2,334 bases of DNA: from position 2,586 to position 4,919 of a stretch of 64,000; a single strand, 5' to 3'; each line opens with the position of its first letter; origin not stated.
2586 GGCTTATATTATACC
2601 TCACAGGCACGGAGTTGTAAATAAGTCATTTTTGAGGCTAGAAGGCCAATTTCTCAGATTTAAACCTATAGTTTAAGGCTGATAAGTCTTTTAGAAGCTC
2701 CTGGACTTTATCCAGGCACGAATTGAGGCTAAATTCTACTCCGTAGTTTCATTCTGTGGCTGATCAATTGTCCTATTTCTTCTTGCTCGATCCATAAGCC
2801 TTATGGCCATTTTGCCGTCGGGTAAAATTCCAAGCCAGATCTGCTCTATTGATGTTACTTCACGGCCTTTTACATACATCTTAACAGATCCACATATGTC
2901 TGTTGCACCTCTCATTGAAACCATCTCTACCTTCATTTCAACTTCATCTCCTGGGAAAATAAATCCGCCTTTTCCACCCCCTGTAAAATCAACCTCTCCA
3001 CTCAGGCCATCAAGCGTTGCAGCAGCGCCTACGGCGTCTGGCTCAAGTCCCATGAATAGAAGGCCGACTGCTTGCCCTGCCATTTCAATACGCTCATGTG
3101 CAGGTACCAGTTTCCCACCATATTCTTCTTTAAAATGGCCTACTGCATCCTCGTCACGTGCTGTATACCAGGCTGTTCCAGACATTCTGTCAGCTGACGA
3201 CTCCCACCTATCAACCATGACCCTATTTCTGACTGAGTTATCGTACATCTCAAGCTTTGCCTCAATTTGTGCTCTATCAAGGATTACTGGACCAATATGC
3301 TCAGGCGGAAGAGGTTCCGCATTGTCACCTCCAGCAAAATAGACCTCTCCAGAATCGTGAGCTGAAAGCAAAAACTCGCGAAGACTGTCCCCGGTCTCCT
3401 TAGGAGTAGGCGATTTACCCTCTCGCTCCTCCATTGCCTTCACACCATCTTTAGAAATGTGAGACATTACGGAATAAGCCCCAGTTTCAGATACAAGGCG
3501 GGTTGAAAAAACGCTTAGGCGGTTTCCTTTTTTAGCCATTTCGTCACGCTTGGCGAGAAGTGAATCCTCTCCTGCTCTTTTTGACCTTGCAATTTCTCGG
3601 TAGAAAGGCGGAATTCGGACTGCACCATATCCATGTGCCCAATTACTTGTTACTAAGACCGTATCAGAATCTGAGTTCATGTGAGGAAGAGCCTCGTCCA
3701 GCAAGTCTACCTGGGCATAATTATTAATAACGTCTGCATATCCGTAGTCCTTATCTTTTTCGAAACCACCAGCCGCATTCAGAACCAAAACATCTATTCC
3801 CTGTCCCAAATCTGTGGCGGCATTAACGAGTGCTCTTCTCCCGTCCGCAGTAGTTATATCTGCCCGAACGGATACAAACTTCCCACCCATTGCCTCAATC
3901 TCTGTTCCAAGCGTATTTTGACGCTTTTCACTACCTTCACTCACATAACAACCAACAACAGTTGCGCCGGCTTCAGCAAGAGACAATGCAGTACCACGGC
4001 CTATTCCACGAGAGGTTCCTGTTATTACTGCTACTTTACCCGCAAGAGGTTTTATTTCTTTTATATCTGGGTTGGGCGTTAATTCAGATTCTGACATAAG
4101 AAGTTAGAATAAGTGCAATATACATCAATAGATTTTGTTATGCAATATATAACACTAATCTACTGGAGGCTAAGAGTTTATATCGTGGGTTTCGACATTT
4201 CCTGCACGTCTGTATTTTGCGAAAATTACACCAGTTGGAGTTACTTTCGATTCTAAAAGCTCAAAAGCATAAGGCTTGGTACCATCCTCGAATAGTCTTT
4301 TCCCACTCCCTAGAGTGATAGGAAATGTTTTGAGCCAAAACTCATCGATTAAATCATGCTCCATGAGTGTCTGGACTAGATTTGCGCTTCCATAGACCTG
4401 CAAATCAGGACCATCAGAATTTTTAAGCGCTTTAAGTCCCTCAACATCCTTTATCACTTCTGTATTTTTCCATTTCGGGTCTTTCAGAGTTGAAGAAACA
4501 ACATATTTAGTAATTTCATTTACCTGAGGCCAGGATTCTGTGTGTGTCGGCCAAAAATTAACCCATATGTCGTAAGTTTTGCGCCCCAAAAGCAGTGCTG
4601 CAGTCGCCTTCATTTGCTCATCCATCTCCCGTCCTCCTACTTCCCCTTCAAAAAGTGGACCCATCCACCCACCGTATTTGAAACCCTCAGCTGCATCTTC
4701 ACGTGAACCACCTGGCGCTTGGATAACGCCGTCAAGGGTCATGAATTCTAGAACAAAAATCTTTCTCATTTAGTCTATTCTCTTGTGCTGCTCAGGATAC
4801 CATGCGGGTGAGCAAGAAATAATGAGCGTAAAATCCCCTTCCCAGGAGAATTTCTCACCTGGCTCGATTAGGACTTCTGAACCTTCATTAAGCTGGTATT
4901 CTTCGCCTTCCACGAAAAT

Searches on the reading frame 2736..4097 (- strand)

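Call 57: search_protein_families(library=pfam, proteins=[window:2736-4097:-], max_evalue=0.00001)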
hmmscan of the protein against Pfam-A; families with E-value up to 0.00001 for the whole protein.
window:2736-4097:- (453 aa): 2 families
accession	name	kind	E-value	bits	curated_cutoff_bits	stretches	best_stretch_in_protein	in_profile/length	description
PF00106.31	adh_short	-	4.4e-16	59.4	26.6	1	21-145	1-128/195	short chain dehydrogenase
PF13561.12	adh_short_C2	-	1.5e-13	51.3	27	1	29-191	3-165/236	Enoyl-(Acyl carrier protein) reductase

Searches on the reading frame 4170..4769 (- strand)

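Call 57: search_protein_families(library=pfam, proteins=[window:4170-4769:-], max_evalue=0.00001)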
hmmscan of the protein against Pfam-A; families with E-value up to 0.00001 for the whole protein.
window:4170-4769:- (199 aa): 1 family
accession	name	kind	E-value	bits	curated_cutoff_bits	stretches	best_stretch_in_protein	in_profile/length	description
PF01872.23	RibD_C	-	7.2e-23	81.9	24.1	1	3-182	2-196/197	RibD C-terminal domain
